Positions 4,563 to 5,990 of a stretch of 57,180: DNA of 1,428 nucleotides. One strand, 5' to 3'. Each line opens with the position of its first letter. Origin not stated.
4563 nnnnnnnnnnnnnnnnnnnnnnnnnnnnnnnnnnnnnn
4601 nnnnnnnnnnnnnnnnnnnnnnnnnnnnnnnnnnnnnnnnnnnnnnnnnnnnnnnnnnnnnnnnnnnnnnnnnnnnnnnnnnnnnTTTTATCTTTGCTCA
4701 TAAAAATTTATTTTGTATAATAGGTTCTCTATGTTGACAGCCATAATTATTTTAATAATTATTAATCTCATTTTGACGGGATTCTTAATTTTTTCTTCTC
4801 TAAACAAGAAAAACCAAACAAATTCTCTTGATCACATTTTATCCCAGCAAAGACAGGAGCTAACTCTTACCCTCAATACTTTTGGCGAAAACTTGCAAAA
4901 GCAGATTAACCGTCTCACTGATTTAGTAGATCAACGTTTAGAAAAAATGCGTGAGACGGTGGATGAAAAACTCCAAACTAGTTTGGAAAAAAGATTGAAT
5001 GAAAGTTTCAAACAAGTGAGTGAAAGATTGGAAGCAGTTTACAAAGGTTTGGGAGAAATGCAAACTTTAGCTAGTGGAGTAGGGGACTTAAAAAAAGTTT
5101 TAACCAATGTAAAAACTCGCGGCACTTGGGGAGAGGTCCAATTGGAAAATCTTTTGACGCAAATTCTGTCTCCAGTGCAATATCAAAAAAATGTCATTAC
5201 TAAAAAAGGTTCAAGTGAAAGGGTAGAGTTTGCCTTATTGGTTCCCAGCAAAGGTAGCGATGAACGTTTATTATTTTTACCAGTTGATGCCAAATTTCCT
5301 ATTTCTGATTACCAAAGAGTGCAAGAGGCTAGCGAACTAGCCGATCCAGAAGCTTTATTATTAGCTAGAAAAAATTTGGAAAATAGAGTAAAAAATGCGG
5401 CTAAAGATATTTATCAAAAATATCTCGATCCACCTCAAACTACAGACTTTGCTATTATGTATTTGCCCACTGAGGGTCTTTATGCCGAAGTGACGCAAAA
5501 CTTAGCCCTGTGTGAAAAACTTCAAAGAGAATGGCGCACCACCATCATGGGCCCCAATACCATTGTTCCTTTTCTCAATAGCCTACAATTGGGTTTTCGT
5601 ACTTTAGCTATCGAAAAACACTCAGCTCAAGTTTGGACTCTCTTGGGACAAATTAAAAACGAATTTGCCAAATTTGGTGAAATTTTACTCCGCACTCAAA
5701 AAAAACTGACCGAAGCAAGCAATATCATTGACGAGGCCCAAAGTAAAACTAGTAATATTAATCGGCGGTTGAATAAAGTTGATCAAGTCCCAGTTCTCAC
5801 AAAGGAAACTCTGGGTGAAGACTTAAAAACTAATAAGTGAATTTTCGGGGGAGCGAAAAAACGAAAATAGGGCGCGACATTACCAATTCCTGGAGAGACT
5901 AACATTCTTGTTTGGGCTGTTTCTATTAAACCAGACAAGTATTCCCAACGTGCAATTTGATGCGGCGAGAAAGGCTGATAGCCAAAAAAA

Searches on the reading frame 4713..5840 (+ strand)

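Call 3: search_protein_families(library=pfam, proteins=[window:4713-5840:+], max_evalue=1)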
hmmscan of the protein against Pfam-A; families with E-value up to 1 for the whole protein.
window:4713-5840:+ (375 aa): 21 families
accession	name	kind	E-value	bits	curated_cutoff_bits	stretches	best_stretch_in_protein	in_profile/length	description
PF02646.22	RmuC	-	2.5e-67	227.5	26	1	74-364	1-289/291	RmuC family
PF04513.17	Baculo_PEP_C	-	0.0006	20.3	38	1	44-133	12-111/140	Baculovirus polyhedron envelope protein, PEP, C terminus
PF20439.3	SpoIVA_C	-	0.0031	18.1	25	1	34-99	3-68/76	Sporulation stage IV protein A, C-terminal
PF06292.23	MUN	-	0.0038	16.7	24.2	1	28-117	249-338/473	MUN domain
PF01442.23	Apolipoprotein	-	0.011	15.9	90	1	43-113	35-104/190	Apolipoprotein A1/A4/E domain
PF09548.15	Spore_III_AB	-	0.043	14.3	32.5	1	12-106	5-100/170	Stage III sporulation protein AB (spore_III_AB)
PF18476.7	PIN_8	-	0.1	13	26.1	1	32-106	70-146/227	PIN like domain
PF00015.26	MCPsignal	-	0.1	12.9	34.6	0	304-358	88-142/172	Methyl-accepting chemotaxis protein (MCP) signalling domain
PF01594.21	AI-2E_transport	-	0.13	11.9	34.3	1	3-101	48-139/327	AI-2E family transporter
PF17665.6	DUF5527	-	0.18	11.9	28.5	1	8-33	41-66/139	Family of unknown function (DUF5527)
PF10157.14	BORCS6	-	0.24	12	35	1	44-132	13-99/101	BLOC-1-related complex sub-unit 6 C-terminal helix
PF07889.17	DUF1664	-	0.25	11.8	34.6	0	43-119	39-109/124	Protein of unknown function (DUF1664)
PF08066.17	PMC2NT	-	0.3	12.1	23.3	0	53-104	20-73/91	PMC2NT (NUC016) domain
PF19174.5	DUF5856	-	0.31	12.5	34.6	0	61-134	13-91/94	Family of unknown function (DUF5856)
PF05478.16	Prominin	-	0.47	8.9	34.3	1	8-135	145-274/799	Prominin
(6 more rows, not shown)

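Call 4: search_protein_families(library=ncbifam, proteins=[window:4713-5840:+], max_evalue=1)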
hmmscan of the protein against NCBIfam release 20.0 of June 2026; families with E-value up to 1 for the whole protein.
window:4713-5840:+ (375 aa): 11 families
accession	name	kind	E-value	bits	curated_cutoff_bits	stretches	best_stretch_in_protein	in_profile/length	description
NF006543.0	PRK09039.1-2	equivalog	0.0021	17.9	305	1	6-161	25-170/350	peptidoglycan -binding protein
NF033885.1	conj_TraP_IncI1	equivalog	0.0073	16.1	135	1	10-135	18-142/217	conjugal transfer protein TraP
NF003062.0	PRK03987.1-1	equivalog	0.018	14.2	213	1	74-152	101-173/264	translation initiation factor IF-2 subunit alpha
TIGR01837.1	PHA_granule_1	subfamily_domain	0.034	14.2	94.7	2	60-133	45-115/118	poly(hydroxyalkanoate) granule-associated protein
NF045846.1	MSC0882_dom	subfamily_domain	0.058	12.6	60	1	4-46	155-198/244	MSC_0882 family membrane protein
NF041344.1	XopF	subfamily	0.084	11.6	500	1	32-164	411-538/549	XopF/Hpa4 family type III secretion system effector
NF011622.0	PRK15048.1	equivalog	0.09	11.9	900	1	1-67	1-67/553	methyl-accepting chemotaxis protein II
TIGR02872.1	spore_ytvI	equivalog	0.094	12.1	198.15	1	8-96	52-134/341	sporulation integral membrane protein YtvI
NF046000.1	MAG1210_fam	subfamily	0.19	10.3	275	1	6-77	96-161/550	MAG1210 family protein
NF047368.1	collar_FlbB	equivalog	0.29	10.9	110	1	11-117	5-101/193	periplasmic-type flagellar collar protein FlbB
TIGR02978.1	phageshock_pspC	equivalog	0.98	9.3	104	0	10-100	42-119/121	envelope stress response membrane protein PspC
